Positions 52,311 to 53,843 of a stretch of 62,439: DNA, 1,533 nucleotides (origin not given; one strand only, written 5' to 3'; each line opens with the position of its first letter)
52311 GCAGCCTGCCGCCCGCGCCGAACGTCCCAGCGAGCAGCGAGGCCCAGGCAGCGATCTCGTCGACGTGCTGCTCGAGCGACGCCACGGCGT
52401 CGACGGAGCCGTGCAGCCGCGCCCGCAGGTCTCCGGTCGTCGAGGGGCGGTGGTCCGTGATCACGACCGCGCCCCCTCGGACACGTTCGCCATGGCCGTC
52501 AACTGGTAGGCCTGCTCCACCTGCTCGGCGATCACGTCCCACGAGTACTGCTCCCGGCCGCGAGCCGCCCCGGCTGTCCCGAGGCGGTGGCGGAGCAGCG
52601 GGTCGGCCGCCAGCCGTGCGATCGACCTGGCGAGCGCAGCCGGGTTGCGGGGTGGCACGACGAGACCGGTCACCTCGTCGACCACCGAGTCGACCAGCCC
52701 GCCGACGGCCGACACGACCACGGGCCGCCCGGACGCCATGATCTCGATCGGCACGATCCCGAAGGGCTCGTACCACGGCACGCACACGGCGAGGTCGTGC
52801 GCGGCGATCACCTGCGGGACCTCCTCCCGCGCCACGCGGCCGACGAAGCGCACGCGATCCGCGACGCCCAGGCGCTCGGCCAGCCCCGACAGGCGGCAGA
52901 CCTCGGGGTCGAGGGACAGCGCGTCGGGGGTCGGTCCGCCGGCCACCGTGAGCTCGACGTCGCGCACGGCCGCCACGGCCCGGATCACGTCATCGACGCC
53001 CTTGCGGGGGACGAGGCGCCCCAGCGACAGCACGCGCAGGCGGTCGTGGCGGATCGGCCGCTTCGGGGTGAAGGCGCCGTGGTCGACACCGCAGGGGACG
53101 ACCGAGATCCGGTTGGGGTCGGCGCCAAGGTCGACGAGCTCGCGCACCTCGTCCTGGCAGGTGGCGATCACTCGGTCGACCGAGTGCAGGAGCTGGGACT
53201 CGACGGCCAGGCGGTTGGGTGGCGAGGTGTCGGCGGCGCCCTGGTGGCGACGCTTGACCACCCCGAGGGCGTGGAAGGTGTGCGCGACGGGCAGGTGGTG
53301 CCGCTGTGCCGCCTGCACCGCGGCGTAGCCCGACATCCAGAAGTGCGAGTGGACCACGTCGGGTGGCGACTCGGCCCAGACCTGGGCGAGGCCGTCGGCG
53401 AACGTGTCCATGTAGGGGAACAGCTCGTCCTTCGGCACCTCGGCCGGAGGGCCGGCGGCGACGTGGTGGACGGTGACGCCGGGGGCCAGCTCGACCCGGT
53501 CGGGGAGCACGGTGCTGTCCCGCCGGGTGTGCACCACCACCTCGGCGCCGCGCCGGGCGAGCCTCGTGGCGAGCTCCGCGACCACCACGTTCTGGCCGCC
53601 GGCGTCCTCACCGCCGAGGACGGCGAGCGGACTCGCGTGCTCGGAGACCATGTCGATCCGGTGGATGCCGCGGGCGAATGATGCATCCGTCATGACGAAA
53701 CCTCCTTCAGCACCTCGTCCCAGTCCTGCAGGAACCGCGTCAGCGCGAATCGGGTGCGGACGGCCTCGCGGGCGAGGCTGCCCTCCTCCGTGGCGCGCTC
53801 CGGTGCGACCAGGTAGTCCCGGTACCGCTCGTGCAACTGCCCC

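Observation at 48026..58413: Complete ADP-heptose pathway with LPS-type heptosyltransferases, other GTs and a carbamoyltransferase in a Gram-positive-type genome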

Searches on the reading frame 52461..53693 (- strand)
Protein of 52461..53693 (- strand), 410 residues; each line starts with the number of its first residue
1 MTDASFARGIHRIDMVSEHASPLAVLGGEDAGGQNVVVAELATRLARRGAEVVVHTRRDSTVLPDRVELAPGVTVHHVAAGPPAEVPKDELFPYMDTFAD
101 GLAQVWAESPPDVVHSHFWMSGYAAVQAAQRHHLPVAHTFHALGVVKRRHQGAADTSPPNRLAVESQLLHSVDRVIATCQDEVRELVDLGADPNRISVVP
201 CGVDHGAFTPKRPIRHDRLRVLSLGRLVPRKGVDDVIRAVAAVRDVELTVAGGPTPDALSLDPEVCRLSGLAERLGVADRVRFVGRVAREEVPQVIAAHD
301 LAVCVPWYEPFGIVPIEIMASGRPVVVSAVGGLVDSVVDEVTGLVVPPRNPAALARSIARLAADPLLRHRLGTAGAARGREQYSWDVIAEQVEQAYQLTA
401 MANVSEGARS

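Call 5: search_protein_families(library=pfam, proteins=[window:52461-53693:-], max_evalue=0.01)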
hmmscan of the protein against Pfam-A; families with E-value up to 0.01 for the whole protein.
window:52461-53693:- (410 aa): 9 families
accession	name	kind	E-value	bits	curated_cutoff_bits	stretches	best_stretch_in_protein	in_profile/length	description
PF00534.26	Glycos_transf_1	-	6.6e-36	123.9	26.4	1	211-376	8-170/172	Glycosyl transferases group 1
PF13439.12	Glyco_transf_4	-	1.4e-33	116.7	28.5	1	32-205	2-168/170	Glycosyltransferase Family 4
PF13579.12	Glyco_trans_4_4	-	1.6e-32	113.5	29.7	1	32-202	1-158/158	Glycosyl transferase 4-like domain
PF13692.12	Glyco_trans_1_4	-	3e-30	105.8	27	1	220-364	3-142/142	Glycosyl transferases group 1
PF20706.3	GT4-conflict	-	8e-18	65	26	1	30-389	10-382/385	Family 4 Glycosyltransferase in conflict systems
PF13524.12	Glyco_trans_1_2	-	2.1e-07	31.4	25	1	271-393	27-143/144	Glycosyl transferase-like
PF13477.12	Glyco_trans_4_2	-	2.8e-06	28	23.4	1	34-151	9-117/139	Glycosyl transferase 4-like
PF00205.28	TPP_enzyme_M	-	0.0017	18.5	30.4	0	125-177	31-83/137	Thiamine pyrophosphate enzyme, central domain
PF08323.17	Glyco_transf_5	-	0.0043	17.2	22.7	0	102-150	118-175/239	Starch synthase catalytic domain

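Call 6: search_protein_families(library=ncbifam, proteins=[window:52461-53693:-], max_evalue=0.01)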
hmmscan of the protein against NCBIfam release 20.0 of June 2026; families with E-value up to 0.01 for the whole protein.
window:52461-53693:- (410 aa): 42 families (the best 25 are shown)
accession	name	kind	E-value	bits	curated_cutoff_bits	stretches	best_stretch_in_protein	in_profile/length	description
TIGR03449.1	mycothiol_MshA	equivalog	5.2e-78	262.7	462.5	1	12-399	1-403/406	D-inositol-3-phosphate glycosyltransferase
TIGR02149.1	glgA_Coryne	subfamily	3.4e-39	135.1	302.4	1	32-397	16-388/391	glycogen synthase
NF041876.1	EPS_EpsE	equivalog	5.8e-33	114.7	400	1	190-391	182-388/389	exopolysaccharide biosynthesis GT4 family glycosyltransferase EpsE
TIGR02472.1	sucr_P_syn_N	equivalog_domain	4.3e-29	101.6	576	1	29-388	23-430/439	sucrose-phosphate synthase, putative, glycosyltransferase domain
TIGR04063.1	stp3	hypoth_equivalog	3.4e-28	98.6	442.05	1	48-397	30-393/397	TIGR04063 family PEP-CTERM/XrtA system glycosyltransferase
NF041010.1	glycosy_Agl16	equivalog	8.5e-26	90.6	575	1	109-397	72-349/352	glycosylation protein Agl16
TIGR03999.1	thiol_BshA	equivalog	2.7e-23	82.5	273.7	1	30-397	10-371/375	N-acetyl-alpha-D-glucosaminyl L-malate synthase BshA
TIGR03088.1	stp2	hypoth_equivalog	3e-22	79.2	409.05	1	188-397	154-371/374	TIGR03088 family PEP-CTERM/XrtA system glycosyltransferase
TIGR04047.1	MSMEG_0565_glyc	hypoth_equivalog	8.4e-21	74.5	259.85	1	36-397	16-372/373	MSMEG_0565 family glycosyltransferase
NF053787.1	GlcN_PG_synth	equivalog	3.1e-20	72.4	480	2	281-397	243-357/361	N-acetylglucosaminyl phosphatidylglycerol synthase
NF038229.1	Glyco4_Geo_Pelo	equivalog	7e-17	61.4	400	1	102-397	47-334/338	GPMC system family 4 glycosyltransferase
NF038295.1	EPS_HpsP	equivalog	6e-16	58.4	550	1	210-397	199-385/388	hormogonium polysaccharide biosynthesis glycosyltransferase HpsP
NF046085.1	XrtY_assoc_Gly1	equivalog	6.5e-16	58.2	400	1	167-397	157-382/387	XrtY-associated glycosyltransferase XYAG1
NF038255.1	exopoly_VpsD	equivalog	4e-15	55.6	300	1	110-335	101-319/381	VpsD family glycosyltransferase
NF047684.1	TeichurnBiosyTuaC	equivalog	5.5e-15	55.2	550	1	111-398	109-388/391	teichuronic acid biosynthesis protein TuaC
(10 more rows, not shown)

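Call 41: search_solved_structures(query=window:52461-53693:-, max_evalue=1e-10)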
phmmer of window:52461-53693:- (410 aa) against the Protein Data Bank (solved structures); distinct sequences matched with E-value up to 1e-10: 18.
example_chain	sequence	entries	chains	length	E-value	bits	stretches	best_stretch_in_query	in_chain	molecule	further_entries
6kih_A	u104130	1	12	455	1.3e-66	228.2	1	13-401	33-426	Tll1590 protein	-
3c48_A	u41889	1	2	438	1.4e-53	185.3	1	7-403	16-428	Predicted glycosyltransferases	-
3c4q_A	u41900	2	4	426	7.2e-53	183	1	12-403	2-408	Predicted glycosyltransferases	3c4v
6ldq_D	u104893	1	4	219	6.9e-27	97.4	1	13-207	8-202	Tll1590 protein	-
6tvp_A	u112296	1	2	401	2e-21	79.5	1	111-397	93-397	Alpha-maltose-1-phosphate synthase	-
7qsg_A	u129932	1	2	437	2.5e-20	75.8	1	185-402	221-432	D-inositol 3-phosphate glycosyltransferase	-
2r60_A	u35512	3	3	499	2.2e-17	66.1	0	304-391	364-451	Glycosyl transferase, group 1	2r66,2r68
5d00_A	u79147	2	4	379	1.6e-15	60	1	30-397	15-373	N-acetyl-alpha-D-glucosaminyl L-malate synthase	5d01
2jjm_A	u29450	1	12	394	2.1e-14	56.3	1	30-396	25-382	GLYCOSYL TRANSFERASE, GROUP 1 FAMILY PROTEIN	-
3mbo_A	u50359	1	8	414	2.6e-14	56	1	30-396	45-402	Glycosyltransferase, group 1 family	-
3okc_A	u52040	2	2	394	3.8e-14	55.4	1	199-395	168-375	GDP-mannose-dependent alpha-(1-6)-phosphatidylinositol monomannoside mannosyltransferase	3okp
3oka_A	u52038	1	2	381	4e-14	55.4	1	199-394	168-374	GDP-mannose-dependent alpha-(1-6)-phosphatidylinositol monomannoside mannosyltransferase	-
5i45_A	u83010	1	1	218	1.9e-12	49.9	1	224-397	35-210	Glycosyl transferases group 1 family protein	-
3fro_A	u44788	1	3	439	2.4e-12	49.5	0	285-396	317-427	GlgA glycogen synthase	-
2bis_A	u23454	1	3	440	2.4e-12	49.5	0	285-396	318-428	GLGA GLYCOGEN SYNTHASE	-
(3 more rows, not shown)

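Call 71: search_solved_structures(query=window:52461-53693:-, max_evalue=1e-40, show_alignments=3)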
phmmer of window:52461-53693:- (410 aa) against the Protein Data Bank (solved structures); distinct sequences matched with E-value up to 1e-40: 3.
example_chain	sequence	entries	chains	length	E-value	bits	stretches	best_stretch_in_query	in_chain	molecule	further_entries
6kih_A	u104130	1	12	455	1.3e-66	228.2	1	13-401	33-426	Tll1590 protein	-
3c48_A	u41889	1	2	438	1.4e-53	185.3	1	7-403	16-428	Predicted glycosyltransferases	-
3c4q_A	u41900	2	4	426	7.2e-53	183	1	12-403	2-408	Predicted glycosyltransferases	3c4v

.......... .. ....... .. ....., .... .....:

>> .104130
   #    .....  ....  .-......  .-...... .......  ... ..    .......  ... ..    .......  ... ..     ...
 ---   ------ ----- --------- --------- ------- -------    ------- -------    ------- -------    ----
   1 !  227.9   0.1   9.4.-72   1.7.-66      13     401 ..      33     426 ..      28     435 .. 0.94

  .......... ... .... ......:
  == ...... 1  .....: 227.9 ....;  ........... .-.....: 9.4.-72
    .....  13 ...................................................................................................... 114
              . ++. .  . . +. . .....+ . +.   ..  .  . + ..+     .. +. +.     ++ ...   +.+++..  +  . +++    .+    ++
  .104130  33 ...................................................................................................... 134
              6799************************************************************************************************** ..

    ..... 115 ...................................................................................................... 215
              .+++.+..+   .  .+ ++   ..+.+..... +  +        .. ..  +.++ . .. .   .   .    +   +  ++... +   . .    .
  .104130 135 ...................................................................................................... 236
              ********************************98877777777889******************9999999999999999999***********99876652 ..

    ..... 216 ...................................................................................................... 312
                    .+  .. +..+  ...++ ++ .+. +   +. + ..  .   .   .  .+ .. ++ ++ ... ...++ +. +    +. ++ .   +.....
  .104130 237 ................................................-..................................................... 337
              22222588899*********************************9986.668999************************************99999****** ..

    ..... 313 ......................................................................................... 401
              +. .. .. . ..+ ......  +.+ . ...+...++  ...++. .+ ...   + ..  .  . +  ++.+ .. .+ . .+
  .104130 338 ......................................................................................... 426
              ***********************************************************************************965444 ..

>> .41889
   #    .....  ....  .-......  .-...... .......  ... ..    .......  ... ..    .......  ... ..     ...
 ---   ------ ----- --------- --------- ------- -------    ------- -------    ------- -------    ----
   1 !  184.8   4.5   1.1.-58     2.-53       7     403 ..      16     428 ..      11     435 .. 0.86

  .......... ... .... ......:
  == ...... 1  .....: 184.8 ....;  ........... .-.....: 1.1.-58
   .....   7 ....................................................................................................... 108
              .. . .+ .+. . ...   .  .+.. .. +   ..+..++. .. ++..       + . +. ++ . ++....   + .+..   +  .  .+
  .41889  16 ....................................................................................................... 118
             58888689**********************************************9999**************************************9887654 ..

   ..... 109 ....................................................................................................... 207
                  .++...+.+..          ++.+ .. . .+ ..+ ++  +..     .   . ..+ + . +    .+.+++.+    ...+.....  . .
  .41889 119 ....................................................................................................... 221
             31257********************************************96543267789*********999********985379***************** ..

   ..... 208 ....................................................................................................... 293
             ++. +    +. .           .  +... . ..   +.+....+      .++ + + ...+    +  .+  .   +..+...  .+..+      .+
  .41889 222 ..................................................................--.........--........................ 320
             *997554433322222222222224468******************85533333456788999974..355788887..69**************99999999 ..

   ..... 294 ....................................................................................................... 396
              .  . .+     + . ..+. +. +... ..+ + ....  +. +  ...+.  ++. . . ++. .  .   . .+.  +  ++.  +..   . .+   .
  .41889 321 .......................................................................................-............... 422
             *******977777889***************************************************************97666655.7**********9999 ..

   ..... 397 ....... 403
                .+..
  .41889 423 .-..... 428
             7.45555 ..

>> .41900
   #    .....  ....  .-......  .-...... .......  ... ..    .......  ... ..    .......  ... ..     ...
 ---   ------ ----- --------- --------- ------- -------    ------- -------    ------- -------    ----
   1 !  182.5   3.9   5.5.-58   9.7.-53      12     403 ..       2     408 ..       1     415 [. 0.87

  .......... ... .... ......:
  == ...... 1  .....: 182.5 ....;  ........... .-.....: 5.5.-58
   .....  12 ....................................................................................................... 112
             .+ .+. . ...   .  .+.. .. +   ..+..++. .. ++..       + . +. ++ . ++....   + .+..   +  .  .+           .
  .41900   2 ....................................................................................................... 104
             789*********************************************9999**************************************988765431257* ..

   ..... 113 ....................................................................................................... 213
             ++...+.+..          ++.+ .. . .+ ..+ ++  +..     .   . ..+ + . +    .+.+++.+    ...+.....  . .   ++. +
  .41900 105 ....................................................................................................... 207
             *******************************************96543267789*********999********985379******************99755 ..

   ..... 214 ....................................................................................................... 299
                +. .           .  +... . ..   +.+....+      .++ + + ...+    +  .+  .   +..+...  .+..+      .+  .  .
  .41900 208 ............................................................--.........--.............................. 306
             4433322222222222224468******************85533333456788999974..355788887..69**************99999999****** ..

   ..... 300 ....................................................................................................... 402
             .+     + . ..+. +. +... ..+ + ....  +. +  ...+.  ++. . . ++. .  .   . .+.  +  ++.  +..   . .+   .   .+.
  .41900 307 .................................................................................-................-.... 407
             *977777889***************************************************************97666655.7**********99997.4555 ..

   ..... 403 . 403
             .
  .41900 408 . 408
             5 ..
